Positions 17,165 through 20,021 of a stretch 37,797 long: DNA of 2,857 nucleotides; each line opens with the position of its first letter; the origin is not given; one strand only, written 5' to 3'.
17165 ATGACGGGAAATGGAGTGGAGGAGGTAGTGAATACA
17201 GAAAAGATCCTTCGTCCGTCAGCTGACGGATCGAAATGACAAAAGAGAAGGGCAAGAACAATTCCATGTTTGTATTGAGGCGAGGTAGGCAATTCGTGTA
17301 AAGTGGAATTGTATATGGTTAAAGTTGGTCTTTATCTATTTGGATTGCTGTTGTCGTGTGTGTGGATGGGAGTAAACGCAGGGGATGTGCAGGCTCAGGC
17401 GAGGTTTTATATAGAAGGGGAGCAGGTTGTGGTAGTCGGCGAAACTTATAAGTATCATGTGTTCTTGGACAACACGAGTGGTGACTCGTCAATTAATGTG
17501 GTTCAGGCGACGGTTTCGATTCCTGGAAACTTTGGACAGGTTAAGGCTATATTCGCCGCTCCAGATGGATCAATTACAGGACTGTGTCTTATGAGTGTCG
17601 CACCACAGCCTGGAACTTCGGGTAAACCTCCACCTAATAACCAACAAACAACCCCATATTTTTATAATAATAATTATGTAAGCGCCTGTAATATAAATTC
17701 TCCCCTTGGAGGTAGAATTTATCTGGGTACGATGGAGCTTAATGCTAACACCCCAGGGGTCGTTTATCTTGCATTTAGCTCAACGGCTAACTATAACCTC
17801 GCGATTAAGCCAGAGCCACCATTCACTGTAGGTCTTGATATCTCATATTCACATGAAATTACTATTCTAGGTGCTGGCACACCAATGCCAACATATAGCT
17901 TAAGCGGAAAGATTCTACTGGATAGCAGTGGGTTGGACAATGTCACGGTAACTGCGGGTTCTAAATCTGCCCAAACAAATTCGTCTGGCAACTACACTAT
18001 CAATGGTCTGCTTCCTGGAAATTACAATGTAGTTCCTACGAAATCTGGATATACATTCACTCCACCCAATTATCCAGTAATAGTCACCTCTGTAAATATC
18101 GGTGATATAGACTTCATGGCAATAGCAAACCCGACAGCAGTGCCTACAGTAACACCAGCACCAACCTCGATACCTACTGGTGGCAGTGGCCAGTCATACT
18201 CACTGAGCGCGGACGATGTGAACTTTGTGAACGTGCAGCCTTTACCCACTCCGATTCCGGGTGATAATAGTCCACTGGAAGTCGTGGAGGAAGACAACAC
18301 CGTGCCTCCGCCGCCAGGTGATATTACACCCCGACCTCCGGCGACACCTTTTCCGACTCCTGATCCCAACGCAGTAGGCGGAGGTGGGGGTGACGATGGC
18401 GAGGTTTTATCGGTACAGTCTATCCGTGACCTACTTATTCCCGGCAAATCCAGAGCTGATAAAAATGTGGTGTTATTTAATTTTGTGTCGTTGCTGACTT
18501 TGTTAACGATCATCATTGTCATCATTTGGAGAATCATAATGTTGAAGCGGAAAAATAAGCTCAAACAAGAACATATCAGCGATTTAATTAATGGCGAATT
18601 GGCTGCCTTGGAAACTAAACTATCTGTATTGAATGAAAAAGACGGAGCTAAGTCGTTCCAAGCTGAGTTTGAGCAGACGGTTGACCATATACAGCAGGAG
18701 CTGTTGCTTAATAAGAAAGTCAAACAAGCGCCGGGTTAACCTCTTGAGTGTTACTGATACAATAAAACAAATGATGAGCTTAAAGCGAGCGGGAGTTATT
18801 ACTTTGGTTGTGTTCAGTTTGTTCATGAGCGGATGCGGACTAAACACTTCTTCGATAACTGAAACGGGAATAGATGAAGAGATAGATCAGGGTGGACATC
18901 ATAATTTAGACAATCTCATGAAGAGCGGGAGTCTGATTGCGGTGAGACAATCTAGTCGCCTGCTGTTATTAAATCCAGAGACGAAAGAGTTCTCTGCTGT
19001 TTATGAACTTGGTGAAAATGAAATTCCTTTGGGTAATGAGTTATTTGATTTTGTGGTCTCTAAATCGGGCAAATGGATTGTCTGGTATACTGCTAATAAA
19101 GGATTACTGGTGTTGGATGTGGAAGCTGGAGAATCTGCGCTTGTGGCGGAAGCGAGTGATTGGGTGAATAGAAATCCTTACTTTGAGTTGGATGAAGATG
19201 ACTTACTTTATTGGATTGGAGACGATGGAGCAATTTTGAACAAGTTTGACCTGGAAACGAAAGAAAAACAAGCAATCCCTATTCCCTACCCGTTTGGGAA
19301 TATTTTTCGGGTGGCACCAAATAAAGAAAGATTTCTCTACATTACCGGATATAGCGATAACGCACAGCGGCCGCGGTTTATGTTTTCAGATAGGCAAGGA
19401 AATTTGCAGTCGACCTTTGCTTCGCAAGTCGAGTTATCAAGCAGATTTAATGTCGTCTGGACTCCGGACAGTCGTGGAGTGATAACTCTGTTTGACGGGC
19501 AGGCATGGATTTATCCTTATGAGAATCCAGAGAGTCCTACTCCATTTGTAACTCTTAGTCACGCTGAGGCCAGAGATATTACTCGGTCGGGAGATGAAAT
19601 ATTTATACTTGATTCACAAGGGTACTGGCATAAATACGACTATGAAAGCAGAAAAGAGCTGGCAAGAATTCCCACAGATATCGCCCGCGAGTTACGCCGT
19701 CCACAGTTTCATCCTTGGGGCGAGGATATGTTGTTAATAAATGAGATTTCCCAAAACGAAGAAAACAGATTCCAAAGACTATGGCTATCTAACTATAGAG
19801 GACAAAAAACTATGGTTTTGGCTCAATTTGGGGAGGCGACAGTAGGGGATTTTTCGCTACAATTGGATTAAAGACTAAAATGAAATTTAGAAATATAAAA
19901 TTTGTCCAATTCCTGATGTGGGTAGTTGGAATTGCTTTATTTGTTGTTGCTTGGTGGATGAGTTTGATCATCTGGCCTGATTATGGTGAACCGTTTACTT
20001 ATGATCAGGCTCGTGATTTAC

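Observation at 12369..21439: Cohesin-dockerin surface cluster with membrane anchors on both partners and a glycosyltransferase in the same operon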

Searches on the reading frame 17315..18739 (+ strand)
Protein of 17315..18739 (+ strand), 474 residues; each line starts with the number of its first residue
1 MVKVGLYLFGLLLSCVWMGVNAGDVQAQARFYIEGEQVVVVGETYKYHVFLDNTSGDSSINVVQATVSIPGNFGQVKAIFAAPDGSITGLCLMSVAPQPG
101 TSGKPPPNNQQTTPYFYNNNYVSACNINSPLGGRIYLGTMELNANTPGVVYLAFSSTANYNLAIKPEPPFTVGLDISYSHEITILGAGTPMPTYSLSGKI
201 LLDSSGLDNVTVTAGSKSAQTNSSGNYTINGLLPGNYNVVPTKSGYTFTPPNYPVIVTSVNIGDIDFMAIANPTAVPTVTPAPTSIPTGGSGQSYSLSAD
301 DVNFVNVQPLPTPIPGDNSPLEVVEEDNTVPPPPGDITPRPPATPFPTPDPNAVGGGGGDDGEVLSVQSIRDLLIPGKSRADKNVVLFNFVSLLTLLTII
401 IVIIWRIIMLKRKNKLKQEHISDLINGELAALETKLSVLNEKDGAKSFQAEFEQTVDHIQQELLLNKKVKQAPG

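Call 3: search_protein_families(library=pfam, proteins=[window:17315-18739:+], max_evalue=1)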
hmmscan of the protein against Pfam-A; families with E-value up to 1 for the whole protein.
window:17315-18739:+ (474 aa): 11 families
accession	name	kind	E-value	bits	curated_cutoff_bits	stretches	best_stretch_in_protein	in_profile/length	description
PF13620.12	CarboxypepD_reg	-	1.9e-07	31.8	32.3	1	197-247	3-60/82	Carboxypeptidase regulatory-like domain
PF13715.12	CarbopepD_reg_2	-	0.0011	19.5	32.2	1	197-247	2-56/88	CarboxypepD_reg-like domain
PF17210.9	SdrD_B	-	0.0016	19.1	29.7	1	207-252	24-76/112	SdrD B-like domain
PF17802.7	SpaA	-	0.0059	17.2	23.1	1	212-260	31-79/91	Prealbumin-like fold domain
PF16371.11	MetallophosN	-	0.007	17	35.6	1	198-246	1-49/77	N terminal of Calcineurin-like phosphoesterase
PF00558.24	Vpu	-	0.0076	16.4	24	1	393-426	11-44/81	Vpu protein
PF16492.10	Cadherin_C_2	-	0.027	15.6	31.5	0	389-419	11-41/85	Cadherin cytoplasmic C-terminal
PF14686.12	fn3_3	-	0.029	14.6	24.4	1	219-240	29-50/75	Polysaccharide lyase family 4, domain II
PF06024.17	Orf78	-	0.081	13.7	29.4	1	380-417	58-95/101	Orf78 (ac78)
PF09430.16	EMC7_beta-sandw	-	0.082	13.5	26.6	1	209-262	11-64/122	ER membrane protein complex subunit 7, beta-sandwich domain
PF07214.17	DUF1418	-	0.13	12.5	22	1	369-409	28-69/94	Protein of unknown function (DUF1418)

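Call 4: search_protein_families(library=ncbifam, proteins=[window:17315-18739:+], max_evalue=1)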
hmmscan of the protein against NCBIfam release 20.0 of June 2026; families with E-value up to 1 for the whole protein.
window:17315-18739:+ (474 aa): 1 family
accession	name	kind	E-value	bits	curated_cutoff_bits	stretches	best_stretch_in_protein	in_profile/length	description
NF052345.1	S_layer_anammox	exception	0.001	16.5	1400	1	188-290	1306-1414/1596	Kustd1514 family S-layer glycoprotein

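Call 12: search_solved_structures(query=window:17315-18739:+, max_evalue=10, show_alignments=1)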
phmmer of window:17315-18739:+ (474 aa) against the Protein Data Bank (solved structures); distinct sequences matched with E-value up to 10: 6.
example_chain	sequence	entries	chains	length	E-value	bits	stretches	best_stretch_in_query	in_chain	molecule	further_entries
8bdw_A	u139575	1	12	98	0.32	12.8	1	218-272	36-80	Cell surface adherence protein,collagen-binding domain, LPXTG-motif cell wall anchor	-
2l8s_A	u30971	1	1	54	0.88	11.3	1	385-421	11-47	Integrin alpha-1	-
2n28_A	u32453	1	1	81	0.89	11.3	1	392-445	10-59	Protein Vpu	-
3phs_A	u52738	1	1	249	0.9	11.3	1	193-252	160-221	Cell wall surface anchor family protein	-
6u5v_A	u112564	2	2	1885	9.7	7.9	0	312-357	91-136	Fatty acid synthase subunit alpha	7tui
9d47_C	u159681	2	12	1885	9.8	7.9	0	312-357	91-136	Fatty acid synthase subunit alpha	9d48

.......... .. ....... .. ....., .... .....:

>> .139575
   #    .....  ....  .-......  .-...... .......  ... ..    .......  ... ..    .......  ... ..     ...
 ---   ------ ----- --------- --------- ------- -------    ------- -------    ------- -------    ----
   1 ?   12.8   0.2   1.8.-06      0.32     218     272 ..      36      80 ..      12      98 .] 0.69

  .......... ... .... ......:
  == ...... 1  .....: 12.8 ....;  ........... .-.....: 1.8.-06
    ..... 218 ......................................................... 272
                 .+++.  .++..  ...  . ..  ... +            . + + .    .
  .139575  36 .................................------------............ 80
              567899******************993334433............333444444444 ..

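Call 15: find_homologous_proteins(query=window:17315-18739:+, max_evalue=0.001)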
Query window:17315-18739:+ (474 aa): 16 proteins with E <= 0.001 among 8000 candidates.
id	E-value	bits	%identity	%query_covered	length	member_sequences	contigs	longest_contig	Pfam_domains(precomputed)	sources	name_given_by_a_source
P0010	0.0e+0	1055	100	100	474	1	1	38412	PF13620.13,PF22904.4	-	-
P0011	1.3e-83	299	76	39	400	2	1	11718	-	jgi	-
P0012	6.7e-80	287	75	38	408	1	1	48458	-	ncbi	-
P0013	2.6e-69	252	59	36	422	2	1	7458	-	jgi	-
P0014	1.1e-42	164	55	34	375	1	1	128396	-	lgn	-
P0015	2.9e-42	163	41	46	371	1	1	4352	-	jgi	-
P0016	1.2e-41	161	56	32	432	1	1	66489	-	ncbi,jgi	ncbi:MAG: hypothetical protein ACOX6V_02560 [Patescibacteria group bacterium]|jgi:hypothetical prote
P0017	2.0e-41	160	50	36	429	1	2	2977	-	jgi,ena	-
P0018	7.1e-38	149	41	42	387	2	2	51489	-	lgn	-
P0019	1.9e-36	144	38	24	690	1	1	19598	PF13715.13,PF22902.3,PF23194.2,PF17802.8,PF13620.13,PF09430.17,PF22904.4,PF17210.10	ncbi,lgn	ncbi:MAG: carboxypeptidase regulatory-like domain-containing protein [Georgfuchsia sp.]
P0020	4.2e-20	90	33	41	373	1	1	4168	-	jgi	jgi:hypothetical protein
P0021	6.4e-13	66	37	28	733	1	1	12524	PF04151.22,PF22904.4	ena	-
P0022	7.5e-9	53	38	19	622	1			PF23194.2,PF13620.13,PF17210.10,PF16656.12,PF07679.23,PF13895.13,PF13715.13,PF22902.3,PF13927.13,PF09430.17,PF22904.4,PF12147.15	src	-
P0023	9.4e-8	49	39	18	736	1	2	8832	PF13715.13,PF17802.8,PF13620.13,PF22904.4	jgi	jgi:hypothetical protein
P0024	2.8e-7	48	35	18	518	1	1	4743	PF19190.7,PF07495.20,PF13715.13,PF22902.3,PF23194.2,PF17802.8,PF23193.2,PF13620.13,PF09430.17,PF22904.4,PF17210.10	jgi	-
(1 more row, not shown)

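Call 22: search_protein_families(library=pfam, alignment_id=A2, max_evalue=0.1)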
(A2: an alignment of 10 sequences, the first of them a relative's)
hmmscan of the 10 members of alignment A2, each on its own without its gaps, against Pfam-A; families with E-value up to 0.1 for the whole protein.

A. member 1, P0010 (474 aa): 10 families
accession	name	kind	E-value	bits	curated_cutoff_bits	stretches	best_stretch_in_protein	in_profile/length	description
PF13620.12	CarboxypepD_reg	-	1.9e-07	31.8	32.3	1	197-247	3-60/82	Carboxypeptidase regulatory-like domain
PF13715.12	CarbopepD_reg_2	-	0.0011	19.5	32.2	1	197-247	2-56/88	CarboxypepD_reg-like domain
PF17210.9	SdrD_B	-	0.0016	19.1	29.7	1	207-252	24-76/112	SdrD B-like domain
PF17802.7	SpaA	-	0.0059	17.2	23.1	1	212-260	31-79/91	Prealbumin-like fold domain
PF16371.11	MetallophosN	-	0.007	17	35.6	1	198-246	1-49/77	N terminal of Calcineurin-like phosphoesterase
PF00558.24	Vpu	-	0.0076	16.4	24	1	393-426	11-44/81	Vpu protein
PF16492.10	Cadherin_C_2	-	0.027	15.6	31.5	0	389-419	11-41/85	Cadherin cytoplasmic C-terminal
PF14686.12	fn3_3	-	0.029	14.6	24.4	0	219-240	29-50/75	Polysaccharide lyase family 4, domain II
PF06024.17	Orf78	-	0.081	13.7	29.4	0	380-417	58-95/101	Orf78 (ac78)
PF09430.16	EMC7_beta-sandw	-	0.082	13.5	26.6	0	209-262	11-64/122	ER membrane protein complex subunit 7, beta-sandwich domain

B. families by the number of members that match (of 10 scanned): 13 families
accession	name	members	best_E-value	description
PF00558.24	Vpu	3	0.0021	Vpu protein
PF06024.17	Orf78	3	0.029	Orf78 (ac78)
PF13800.11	Sigma_reg_N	2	0.035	Sigma factor regulator N-terminal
PF13620.12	CarboxypepD_reg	1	1.9e-07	Carboxypeptidase regulatory-like domain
PF13715.12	CarbopepD_reg_2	1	0.0011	CarboxypepD_reg-like domain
PF17210.9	SdrD_B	1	0.0016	SdrD B-like domain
PF17802.7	SpaA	1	0.0059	Prealbumin-like fold domain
PF16371.11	MetallophosN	1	0.007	N terminal of Calcineurin-like phosphoesterase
PF16492.10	Cadherin_C_2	1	0.027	Cadherin cytoplasmic C-terminal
PF14686.12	fn3_3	1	0.029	Polysaccharide lyase family 4, domain II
PF14080.11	DUF4261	1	0.079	Domain of unknown function (DUF4261)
PF09430.16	EMC7_beta-sandw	1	0.082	ER membrane protein complex subunit 7, beta-sandwich domain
PF07214.17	DUF1418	1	0.094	Protein of unknown function (DUF1418)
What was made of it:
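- On Cohesin (Pfam PF00963): No p5-family member hits (call 22).
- p4 itself is below Pfam's Cohesin cut-off (20.9 against 24.1), and no p5-family member hits Cohesin directly (call 22).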

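Call 36: predict_structure(alignment_id=A2)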
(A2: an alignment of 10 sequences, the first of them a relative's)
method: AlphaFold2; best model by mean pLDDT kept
length: 474 residues; sequences in the alignment: 10
mean_pLDDT: 54.0   pTM: 0.37
mean pLDDT of the five models: 54.0, 51.8, 51.0, 47.8, 45.4
residues with pLDDT >= 90: 0; 70-90: 125; 50-70: 108; < 50: 241
segments of 3 or more residues with pLDDT < 50: 21-26, 84-89, 92-111, 167-177, 192-298, 301-331, 334-342, 344-377, 438-440, 466-474
pLDDT, mean of each block of 10 residues (from residue 1): 72 73 52 83 85 68 80 75 50 41 36 71 70 75 87 69 55 51 77 40 38 34 32 31 31 31 28 27 30 40 42 40 43 48 46 36 41 46 61 76 78 65 64 50 56 69 49 36
secondary structure, 60 per line:
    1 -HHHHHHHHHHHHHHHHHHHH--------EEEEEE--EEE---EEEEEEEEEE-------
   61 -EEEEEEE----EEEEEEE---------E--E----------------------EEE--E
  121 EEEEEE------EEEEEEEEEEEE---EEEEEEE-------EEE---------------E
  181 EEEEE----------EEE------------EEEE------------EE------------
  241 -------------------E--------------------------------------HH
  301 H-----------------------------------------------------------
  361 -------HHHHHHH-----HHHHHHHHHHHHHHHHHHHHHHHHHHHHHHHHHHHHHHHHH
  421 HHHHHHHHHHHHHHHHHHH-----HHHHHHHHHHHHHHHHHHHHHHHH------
elements in order: H2-21 E30-35 E38-40 E44-53 E62-68 E73-79 E115-117 E120-126 E133-144 E148-154 E162-164 E180-185 E196-198 E211-214 H368-374 H380-439 H445-468

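Call 40: find_encoding_contigs(protein=P0018, flank=10000, max_places=1)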
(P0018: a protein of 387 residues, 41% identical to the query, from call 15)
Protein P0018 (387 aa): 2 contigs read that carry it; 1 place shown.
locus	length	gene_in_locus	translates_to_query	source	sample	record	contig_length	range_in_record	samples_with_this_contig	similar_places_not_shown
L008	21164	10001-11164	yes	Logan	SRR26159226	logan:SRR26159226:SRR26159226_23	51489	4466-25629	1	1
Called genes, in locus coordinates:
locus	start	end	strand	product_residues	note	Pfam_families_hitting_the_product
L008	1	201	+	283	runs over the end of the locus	PF00188:CAP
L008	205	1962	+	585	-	PF13431:TPR_17 (faint), PF13432:TPR_16 (faint), PF00515:TPR_1 (weak), PF13181:TPR_8 (weak), PF13414:TPR_11 (weak), PF13424:TPR_12 (weak), PF00515:TPR_1 (weak), PF07719:TPR_2 (weak), +5 more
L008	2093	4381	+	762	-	PF01326:PPDK_N, PF00391:PEP-utilizers, PF02896:PEP-utilizers_C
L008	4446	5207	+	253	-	-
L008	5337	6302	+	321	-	PF06030:WxLIP_PGBD (faint)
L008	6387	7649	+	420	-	PF00404:Dockerin_1 (weak)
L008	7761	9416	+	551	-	-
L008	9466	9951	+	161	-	-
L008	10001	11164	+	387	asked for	-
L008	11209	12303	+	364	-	-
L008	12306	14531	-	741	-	PF11028:TMEM260_N, PF28495:TMEM260_2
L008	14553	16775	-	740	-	PF11028:TMEM260_N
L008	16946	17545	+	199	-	PF19027:DUF5752 (faint)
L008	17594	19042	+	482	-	-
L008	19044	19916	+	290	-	PF00535:Glycos_transf_2, PF13641:Glyco_tranf_2_3 (faint), PF13632:Glyco_trans_2_3 (weak)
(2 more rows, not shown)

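Call 42: fold_search(model_id=the predicted structure, library=pdb)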
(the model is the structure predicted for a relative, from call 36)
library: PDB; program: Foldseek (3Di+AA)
matches with E <= 10: 1954; with E <= 0.001: 28
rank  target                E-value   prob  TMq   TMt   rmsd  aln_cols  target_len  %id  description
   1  2vo8                  4.3e-06  1.00  0.23  0.71   5.1       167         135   10  Cohesin module from Clostridium perfringens ATCC13124 family 33 glycoside hydrolase. (released 2008-09-02)
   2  2w1n                  8.3e-06  1.00  0.23  0.44  13.4       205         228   14  cohesin and fibronectin type-III double module construct from the Clostridium perfringens glycoside hydrolase GH84C (released 2009-02-03)
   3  2jh2_A                3.4e-05  1.00  0.21  0.65   6.3       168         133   14  X-ray crystal structure of a cohesin-like module from Clostridium perfringens (released 2007-11-06)
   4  8xez_A                4.1e-05  1.00  0.18  0.10   7.1       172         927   14  Cryo-EM structure of integrin ITGAV/ITGB3 complex, conformation 5 (released 2024-12-18)
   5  8xfo_A                5.2e-05  1.00  0.19  0.13   5.9       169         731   11  Cryo-EM structure of integrin ITGAV, ITGB3 and CYCLO (RGDFK) complex, conformation 2 (released 2024-12-18)
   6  6avu_A                5.9e-05  1.00  0.19  0.11   6.2       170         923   13  Human alpha-V beta-3 Integrin (open conformation) in complex with the therapeutic antibody LM609 (released 2017-11-01)
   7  6avq_A                6.2e-05  1.00  0.19  0.11   6.2       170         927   13  The Therapeutic Antibody LM609 Selectively Inhibits Ligand Binding to Human alpha-V beta-3 Integrin via Steric Hindran (released 2017-11-01)
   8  6avr_A                7.9e-05  1.00  0.19  0.11   6.2       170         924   13  Human alpha-V beta-3 Integrin (intermediate conformation) in complex with the therapeutic antibody LM609 (released 2017-11-01)
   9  3frp_G                8.4e-05  1.00  0.19  0.37  10.9       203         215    9  Crystal Structure of Cobra Venom Factor, a Co-factor for C3- and C5 convertase CVFBb (released 2009-04-28)
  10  3hrz_B                1.0e-04  1.00  0.18  0.35  15.3       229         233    8  Cobra Venom Factor (CVF) in complex with human factor B (released 2009-07-07)
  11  9iuj_A                1.3e-04  1.00  0.19  0.13   6.6       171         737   12  Integrin alpha-v beta-3 in complex with rhodostomin (released 2025-07-30)
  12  2jh2_C                1.3e-04  1.00  0.20  0.63   7.2       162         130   12  X-ray crystal structure of a cohesin-like module from Clostridium perfringens (released 2007-11-06)
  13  8xen_A                1.3e-04  1.00  0.19  0.11   6.6       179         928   12  Cryo-EM structure of integrin ITGAV/ITGB3 complex, conformation 4 (released 2024-12-18)
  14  3kcp_A                2.0e-04  1.00  0.21  0.32   7.5       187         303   10  Crystal structure of interacting Clostridium thermocellum multimodular components (released 2010-02-09)
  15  4fl4_I                2.0e-04  1.00  0.19  0.28   8.0       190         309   12  Scaffoldin conformation and dynamics revealed by a ternary complex from the Clostridium thermocellum cellulosome (released 2012-06-27)
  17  2jh2_B                2.6e-04  1.00  0.21  0.66   5.4       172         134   14  X-ray crystal structure of a cohesin-like module from Clostridium perfringens (released 2007-11-06)
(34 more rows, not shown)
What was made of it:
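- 17315..18739 (+): p5: stalked anchored cohesin. It has a signal peptide, a diverged cohesin (aa 28-185; nt 17396-17869), a CarboxypepD_reg-like insert (aa 197-247), a Pro/Thr linker, a conserved juxtamembrane segment, a TM (aa 383-412) and a helical cytoplasmic tail. The top Foldseek hits of the model are cohesins 2vo8, 2w1n and 2jh2 (call 42; N-domain pLDDT about 70-87, call 36).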

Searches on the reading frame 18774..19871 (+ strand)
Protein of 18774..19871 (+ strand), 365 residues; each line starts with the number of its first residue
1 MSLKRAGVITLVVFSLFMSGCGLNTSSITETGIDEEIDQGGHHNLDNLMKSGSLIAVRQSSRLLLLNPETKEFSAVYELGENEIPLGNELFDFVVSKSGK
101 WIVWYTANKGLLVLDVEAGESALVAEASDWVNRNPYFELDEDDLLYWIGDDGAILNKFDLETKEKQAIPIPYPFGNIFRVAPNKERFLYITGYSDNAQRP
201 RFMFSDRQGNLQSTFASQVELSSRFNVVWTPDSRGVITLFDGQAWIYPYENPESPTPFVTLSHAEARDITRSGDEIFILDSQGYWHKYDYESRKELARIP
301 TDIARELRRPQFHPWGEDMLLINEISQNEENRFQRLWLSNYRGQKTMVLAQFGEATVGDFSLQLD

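Call 3: search_protein_families(library=pfam, proteins=[window:18774-19871:+], max_evalue=1)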
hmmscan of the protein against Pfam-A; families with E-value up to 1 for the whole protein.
window:18774-19871:+ (365 aa): 0 families

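Call 4: search_protein_families(library=ncbifam, proteins=[window:18774-19871:+], max_evalue=1)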
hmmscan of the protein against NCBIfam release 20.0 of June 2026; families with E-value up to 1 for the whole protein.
window:18774-19871:+ (365 aa): 1 family
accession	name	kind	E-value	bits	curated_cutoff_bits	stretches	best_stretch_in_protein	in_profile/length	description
NF058673.1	LipAdnlyCyLipJMY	equivalog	0.1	11.3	800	1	131-157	251-277/449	bifunctional lipase/adenylate cyclase LipJ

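Call 76: search_protein_families(library=pfam, alignment_id=A5, max_evalue=0.1)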
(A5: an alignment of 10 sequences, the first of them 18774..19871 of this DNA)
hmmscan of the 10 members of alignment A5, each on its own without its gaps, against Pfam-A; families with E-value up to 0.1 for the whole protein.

A. member 1, window:18774-19871:+ (365 aa): 0 families

B. families by the number of members that match (of 10 scanned): 6 families
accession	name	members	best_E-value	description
PF08139.17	LPAM_1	2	0.00014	Prokaryotic membrane lipoprotein lipid attachment site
PF16755.11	Beta-prop_NUP159_NUP214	1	0.0065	NUP159/214 beta propeller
PF04053.20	B-prop_COPA_B_2nd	1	0.01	COPA/B second beta-propeller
PF07676.18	PD40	1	0.011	WD40-like Beta Propeller Repeat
PF00930.27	DPPIV_N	1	0.034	Dipeptidyl peptidase IV (DPP IV) N-terminal region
PF23350.1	BBS2_pf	1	0.049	BBS2 platform domain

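Call 78: search_solved_structures(query=A5, max_evalue=1)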
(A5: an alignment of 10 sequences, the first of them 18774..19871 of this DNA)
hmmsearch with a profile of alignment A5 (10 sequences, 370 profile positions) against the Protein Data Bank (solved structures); distinct sequences matched with E-value up to 1: 6.
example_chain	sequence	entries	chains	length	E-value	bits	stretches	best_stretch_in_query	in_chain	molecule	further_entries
3ott_A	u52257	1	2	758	0.011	18.1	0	235-294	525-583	Two-component system sensor histidine kinase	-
3va6_A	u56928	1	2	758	0.011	18.1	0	235-294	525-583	Two-component system sensor histidine kinase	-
4av8_A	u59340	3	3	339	0.023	17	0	207-261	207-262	SVP1-LIKE PROTEIN 2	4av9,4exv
7suk_LL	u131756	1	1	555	0.11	14.8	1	234-322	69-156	U3 small nucleolar RNA-associated protein 5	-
5wlc_LL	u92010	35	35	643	0.14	14.4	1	234-322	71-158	Utp5 | U3 small nucleolar RNA-associated protein 5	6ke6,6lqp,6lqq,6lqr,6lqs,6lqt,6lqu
4v16_A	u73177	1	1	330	0.29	13.4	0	207-254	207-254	SVP1-LIKE PROTEIN 2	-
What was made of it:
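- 18774..19871 (+): p6: lipoprotein, possibly a beta-propeller. It is conserved only in the closest clade. Propeller hits are only sub-threshold (PD40, NUP159, DPPIV_N; PDB 3ott, 4av8) (calls 76, 78).
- Checked: The 'propeller' call for p6 rests on scattered sub-threshold hits (calls 76, 78).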
